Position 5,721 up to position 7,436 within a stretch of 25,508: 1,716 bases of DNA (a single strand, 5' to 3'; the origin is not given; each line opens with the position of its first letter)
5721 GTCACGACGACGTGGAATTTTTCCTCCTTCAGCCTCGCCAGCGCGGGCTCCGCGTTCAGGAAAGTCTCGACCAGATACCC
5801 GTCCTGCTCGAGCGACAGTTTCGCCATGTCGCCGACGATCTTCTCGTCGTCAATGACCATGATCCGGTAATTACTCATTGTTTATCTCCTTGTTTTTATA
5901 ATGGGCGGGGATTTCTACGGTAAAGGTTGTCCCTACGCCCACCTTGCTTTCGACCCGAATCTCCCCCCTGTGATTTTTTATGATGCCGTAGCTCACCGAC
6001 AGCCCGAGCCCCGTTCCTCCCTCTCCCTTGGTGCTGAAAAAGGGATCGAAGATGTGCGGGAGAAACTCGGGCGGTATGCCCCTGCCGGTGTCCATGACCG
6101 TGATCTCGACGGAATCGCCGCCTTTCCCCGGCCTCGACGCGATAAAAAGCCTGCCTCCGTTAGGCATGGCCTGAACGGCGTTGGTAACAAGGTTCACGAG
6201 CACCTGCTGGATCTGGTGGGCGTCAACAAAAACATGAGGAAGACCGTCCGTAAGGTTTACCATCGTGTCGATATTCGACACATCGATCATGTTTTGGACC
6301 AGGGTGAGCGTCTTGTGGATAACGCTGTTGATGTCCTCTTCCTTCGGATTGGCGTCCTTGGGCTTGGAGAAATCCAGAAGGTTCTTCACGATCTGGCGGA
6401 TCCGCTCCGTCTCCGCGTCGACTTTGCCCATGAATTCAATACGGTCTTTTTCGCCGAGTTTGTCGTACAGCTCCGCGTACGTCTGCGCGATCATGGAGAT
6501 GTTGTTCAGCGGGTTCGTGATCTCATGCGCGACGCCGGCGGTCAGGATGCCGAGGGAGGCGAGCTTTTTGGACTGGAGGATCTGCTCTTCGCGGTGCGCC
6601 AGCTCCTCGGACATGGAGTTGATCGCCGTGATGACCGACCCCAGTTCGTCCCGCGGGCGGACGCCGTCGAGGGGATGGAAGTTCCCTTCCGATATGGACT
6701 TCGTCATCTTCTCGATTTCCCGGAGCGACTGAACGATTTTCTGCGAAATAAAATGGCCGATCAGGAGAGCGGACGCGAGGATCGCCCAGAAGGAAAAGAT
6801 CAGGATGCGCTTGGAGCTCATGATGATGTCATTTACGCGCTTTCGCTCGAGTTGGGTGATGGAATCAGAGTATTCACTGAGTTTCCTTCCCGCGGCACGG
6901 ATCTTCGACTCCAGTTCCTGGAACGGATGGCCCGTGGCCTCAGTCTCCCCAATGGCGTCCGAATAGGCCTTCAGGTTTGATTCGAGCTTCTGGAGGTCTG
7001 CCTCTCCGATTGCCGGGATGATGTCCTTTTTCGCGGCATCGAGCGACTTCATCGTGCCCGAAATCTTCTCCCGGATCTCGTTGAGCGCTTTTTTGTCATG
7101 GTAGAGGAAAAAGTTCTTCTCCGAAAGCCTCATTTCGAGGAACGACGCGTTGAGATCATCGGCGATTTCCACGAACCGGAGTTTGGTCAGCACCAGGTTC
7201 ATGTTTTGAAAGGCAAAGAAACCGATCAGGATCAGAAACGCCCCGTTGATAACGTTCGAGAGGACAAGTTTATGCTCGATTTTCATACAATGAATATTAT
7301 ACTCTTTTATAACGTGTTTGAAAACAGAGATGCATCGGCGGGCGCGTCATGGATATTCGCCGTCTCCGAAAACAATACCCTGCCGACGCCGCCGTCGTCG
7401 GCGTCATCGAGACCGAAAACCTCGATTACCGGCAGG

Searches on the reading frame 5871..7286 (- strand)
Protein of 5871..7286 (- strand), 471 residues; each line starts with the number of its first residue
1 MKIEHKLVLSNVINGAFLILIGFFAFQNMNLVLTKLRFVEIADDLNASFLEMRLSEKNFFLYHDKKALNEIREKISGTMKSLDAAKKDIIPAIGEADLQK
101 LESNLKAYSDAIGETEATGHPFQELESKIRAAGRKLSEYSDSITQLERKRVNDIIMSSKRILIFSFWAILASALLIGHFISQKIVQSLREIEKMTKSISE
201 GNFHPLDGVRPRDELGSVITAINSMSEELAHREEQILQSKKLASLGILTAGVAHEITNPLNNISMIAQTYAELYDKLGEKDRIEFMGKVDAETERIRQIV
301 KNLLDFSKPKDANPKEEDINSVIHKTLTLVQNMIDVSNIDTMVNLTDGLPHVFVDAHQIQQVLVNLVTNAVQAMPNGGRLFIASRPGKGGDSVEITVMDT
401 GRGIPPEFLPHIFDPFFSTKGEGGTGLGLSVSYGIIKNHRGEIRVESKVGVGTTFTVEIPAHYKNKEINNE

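Call 19: search_protein_families(library=pfam, proteins=[window:5871-7286:-], max_evalue=0.001)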
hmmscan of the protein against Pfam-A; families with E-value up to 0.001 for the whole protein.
window:5871-7286:- (471 aa): 3 families
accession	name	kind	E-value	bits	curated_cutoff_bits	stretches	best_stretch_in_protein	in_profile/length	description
PF02518.31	HATPase_c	-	1.7e-29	102.9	26.4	1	355-461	2-109/111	Histidine kinase-, DNA gyrase B-, and HSP90-like ATPase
PF00512.31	HisKA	-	2.6e-10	40.6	26.9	1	247-309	4-63/66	His Kinase A (phospho-acceptor) domain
PF00672.30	HAMP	-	4.3e-10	40.2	25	1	179-229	1-51/53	HAMP domain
